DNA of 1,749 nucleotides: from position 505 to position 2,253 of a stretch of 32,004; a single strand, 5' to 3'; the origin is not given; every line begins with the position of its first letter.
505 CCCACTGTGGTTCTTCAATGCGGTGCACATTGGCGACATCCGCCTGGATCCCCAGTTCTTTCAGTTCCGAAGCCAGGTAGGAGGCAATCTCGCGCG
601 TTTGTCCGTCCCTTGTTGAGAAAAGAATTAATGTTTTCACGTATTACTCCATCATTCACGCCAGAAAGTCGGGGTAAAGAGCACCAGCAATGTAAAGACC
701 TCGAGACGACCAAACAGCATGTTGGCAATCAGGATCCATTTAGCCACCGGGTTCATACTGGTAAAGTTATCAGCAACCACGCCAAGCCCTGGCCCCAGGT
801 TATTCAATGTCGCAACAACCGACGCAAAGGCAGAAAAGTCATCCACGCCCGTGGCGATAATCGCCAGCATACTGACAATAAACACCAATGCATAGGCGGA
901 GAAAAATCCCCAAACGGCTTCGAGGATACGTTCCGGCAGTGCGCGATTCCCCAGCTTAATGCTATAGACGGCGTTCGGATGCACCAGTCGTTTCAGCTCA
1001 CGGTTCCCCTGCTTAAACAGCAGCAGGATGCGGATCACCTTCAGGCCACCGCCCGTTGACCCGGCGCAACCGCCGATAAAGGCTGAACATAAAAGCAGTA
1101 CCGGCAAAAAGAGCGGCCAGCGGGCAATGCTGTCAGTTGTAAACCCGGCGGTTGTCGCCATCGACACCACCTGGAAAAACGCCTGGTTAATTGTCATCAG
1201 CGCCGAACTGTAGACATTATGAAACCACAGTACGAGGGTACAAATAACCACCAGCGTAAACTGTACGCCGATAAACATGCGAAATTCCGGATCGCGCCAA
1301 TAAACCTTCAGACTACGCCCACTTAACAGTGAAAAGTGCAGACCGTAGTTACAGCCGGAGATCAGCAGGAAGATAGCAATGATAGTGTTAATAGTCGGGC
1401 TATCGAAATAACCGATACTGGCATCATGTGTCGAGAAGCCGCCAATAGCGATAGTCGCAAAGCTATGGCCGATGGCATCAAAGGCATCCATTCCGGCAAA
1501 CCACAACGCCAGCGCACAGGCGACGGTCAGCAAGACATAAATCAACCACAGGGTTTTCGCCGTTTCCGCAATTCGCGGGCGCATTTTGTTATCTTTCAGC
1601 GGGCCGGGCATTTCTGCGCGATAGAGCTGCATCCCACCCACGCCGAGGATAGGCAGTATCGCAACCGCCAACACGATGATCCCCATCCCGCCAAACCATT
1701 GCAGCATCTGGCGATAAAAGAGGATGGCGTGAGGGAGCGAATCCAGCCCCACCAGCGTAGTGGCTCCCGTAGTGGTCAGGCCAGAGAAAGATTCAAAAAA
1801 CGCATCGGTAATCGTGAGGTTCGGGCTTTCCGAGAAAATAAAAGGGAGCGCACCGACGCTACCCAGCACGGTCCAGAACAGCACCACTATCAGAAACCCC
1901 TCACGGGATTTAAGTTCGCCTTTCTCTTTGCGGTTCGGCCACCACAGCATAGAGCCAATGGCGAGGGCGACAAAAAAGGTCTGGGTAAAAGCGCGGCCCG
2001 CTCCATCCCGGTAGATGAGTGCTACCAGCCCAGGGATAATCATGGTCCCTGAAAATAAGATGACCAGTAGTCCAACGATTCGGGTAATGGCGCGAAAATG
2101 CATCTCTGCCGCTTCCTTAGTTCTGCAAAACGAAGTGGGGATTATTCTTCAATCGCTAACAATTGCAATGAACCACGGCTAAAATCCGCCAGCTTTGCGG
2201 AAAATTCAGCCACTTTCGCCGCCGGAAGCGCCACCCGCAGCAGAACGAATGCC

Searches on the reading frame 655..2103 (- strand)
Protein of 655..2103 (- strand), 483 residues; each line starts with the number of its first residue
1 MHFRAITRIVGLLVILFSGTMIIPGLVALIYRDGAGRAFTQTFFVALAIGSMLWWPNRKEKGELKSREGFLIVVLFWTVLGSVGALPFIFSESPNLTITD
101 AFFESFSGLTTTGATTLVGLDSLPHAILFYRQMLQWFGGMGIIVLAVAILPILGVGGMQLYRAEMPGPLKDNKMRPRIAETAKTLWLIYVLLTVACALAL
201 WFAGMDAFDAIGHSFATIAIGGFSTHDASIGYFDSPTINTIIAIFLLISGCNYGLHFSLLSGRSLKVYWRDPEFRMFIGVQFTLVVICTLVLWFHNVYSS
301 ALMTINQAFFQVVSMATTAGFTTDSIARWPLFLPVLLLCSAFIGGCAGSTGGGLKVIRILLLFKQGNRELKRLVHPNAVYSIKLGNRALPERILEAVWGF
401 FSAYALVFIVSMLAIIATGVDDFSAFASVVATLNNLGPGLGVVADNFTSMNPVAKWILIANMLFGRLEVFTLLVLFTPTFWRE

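Call 15: search_protein_families(proteins=[window:655-2103:-], library=ncbifam, max_evalue=1e-10)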
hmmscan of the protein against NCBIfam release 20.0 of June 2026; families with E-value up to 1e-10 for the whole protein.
window:655-2103:- (483 aa): 2 families
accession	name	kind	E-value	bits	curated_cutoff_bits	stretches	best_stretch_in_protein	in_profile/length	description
NF008020.0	PRK10750.1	equivalog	0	1075.6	866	1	1-483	1-483/483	Trk system potassium transporter TrkH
TIGR00933.1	2a38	subfamily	1.8e-128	428.9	331.15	1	84-466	2-391/391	TrkH family potassium uptake protein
